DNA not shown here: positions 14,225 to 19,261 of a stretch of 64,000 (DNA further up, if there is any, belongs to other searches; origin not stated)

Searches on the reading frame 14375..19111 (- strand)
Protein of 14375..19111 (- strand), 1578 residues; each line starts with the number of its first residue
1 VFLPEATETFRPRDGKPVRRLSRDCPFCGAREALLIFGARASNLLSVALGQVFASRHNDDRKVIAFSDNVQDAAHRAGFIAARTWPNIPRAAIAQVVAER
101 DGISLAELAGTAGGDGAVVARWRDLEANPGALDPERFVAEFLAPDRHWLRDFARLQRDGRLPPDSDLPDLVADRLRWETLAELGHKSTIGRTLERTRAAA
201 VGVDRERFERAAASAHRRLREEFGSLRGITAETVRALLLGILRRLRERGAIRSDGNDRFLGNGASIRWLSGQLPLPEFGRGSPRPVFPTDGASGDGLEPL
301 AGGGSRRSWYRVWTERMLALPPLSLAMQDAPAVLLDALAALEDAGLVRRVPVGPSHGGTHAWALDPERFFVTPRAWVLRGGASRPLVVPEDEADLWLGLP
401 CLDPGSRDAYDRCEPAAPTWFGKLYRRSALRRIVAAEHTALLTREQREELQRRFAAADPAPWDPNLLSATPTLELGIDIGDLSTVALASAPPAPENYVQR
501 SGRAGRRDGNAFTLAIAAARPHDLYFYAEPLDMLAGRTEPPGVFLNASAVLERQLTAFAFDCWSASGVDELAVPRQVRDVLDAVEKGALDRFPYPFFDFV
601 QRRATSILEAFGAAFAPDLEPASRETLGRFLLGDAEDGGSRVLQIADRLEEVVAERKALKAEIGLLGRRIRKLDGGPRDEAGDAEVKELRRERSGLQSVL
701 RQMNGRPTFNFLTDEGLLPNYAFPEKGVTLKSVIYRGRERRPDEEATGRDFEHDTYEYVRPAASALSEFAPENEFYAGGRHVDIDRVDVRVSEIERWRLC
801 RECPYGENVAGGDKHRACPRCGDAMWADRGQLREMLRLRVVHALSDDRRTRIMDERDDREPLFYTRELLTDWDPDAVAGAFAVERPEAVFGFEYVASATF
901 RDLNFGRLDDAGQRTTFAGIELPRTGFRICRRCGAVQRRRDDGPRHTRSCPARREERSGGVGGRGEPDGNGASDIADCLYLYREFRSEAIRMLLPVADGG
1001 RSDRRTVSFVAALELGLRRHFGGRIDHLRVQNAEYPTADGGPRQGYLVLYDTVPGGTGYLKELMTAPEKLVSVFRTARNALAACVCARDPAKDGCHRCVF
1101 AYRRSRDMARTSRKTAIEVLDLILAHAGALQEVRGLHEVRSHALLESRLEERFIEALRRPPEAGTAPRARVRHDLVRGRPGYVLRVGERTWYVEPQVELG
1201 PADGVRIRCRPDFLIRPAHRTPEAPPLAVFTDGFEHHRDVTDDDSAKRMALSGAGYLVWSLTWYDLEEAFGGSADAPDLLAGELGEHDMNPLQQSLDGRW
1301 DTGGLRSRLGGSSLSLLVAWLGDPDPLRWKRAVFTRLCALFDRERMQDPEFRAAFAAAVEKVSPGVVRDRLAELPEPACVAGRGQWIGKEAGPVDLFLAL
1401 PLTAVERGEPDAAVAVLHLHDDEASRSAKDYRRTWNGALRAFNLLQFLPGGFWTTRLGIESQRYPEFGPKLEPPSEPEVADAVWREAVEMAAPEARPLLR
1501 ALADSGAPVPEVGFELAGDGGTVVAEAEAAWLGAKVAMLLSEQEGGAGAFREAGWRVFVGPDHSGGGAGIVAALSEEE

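Call 6: search_protein_families(library=padloc, proteins=[window:14375-19111:-], max_evalue=0.001)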
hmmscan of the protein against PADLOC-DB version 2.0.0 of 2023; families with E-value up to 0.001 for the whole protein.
window:14375-19111:- (1578 aa): 19 families
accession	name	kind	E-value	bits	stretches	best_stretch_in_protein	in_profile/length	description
PDLC00013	DruE1|DruE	-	3.2e-45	152.6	1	426-1125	1036-1678/1776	SNF2 family N-terminal domain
PDLC00037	DruE3|DruE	-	5.1e-40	135.2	2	435-780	1033-1345/2055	SNF2 family N-terminal domain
PDLC00036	DruE3|DruE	-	2e-30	102.7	2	434-823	1025-1382/2023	SNF2 family N-terminal domain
PDLC00014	DruE2|DruE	-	6.4e-26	88.2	1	466-557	1202-1294/1928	SNF2 family N-terminal domain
PDLC00015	DruE2|DruE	-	1.8e-24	83.6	1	426-556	1126-1264/1887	SNF2 family N-terminal domain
PDLC00035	DruE3|DruE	-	2.9e-24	82.9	1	434-565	1035-1162/1460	SNF2 family N-terminal domain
PDLC00051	DruE4|DruE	-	6.7e-23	78.2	1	435-557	1090-1219/1829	SNF2 family N-terminal domain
PDLC02503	BrxHI|BrxHII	-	1.1e-11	41.8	1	440-521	280-356/698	BrxHI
PDLC02569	DrmA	-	4.9e-10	35.8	1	465-531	831-896/1095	DrmA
PDLC03960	SngC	-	2.3e-08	31.3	1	438-521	296-375/720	-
PDLC02501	BrxHI|BrxHII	-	8.5e-08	28.7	1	437-512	277-347/925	BrxHI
PDLC00645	ZorE2|ZorE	-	1.3e-07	29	1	1480-1558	281-357/375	HNH endonuclease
PDLC02864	DpdF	-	4.8e-07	26.9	1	435-513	261-333/610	DpdF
PDLC02872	DpdF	-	1.2e-05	22.1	1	416-524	407-510/859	DpdF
PDLC03928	PsyrT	-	8.3e-05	19.1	1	432-512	265-340/689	-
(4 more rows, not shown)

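Call 7: search_protein_families(library=pfam, proteins=[window:14375-19111:-], max_evalue=0.001)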
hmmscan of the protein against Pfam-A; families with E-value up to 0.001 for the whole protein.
window:14375-19111:- (1578 aa): 2 families
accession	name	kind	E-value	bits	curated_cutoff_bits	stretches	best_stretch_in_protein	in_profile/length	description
PF09369.15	MZB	-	4.8e-10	40.4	24.2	1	1011-1099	3-80/80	MrfA Zn-binding domain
PF00271.37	Helicase_C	-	5.7e-10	39.9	23.5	1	432-507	39-109/110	Helicase conserved C-terminal domain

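Call 79: search_solved_structures(query=window:14375-19111:-, max_evalue=0.001)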
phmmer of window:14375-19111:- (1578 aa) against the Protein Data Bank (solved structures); distinct sequences matched with E-value up to 0.001: 3.
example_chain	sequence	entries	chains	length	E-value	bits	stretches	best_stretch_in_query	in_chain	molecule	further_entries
9tu7_Y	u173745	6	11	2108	5.2e-19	70.1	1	436-562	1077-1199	DEAD/DEAH box helicase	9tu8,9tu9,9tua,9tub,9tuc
9wae_A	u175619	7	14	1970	2.3e-12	48.1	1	465-545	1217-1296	Helicase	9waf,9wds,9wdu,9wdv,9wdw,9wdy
6znp_A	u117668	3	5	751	4.7e-06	27.2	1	468-562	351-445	Uncharacterized ATP-dependent helicase YprA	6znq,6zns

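Call 89: search_protein_families(library=ncbifam, proteins=[window:14375-19111:-], max_evalue=0.00001)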
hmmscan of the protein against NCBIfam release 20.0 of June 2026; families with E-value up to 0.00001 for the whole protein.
window:14375-19111:- (1578 aa): 1 family
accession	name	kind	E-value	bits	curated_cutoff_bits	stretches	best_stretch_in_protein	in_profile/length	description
TIGR03817.1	DECH_helic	hypoth_equivalog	3.3e-13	48.8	874.1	1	433-610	305-476/742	helicase/secretion neighborhood putative DEAH-box helicase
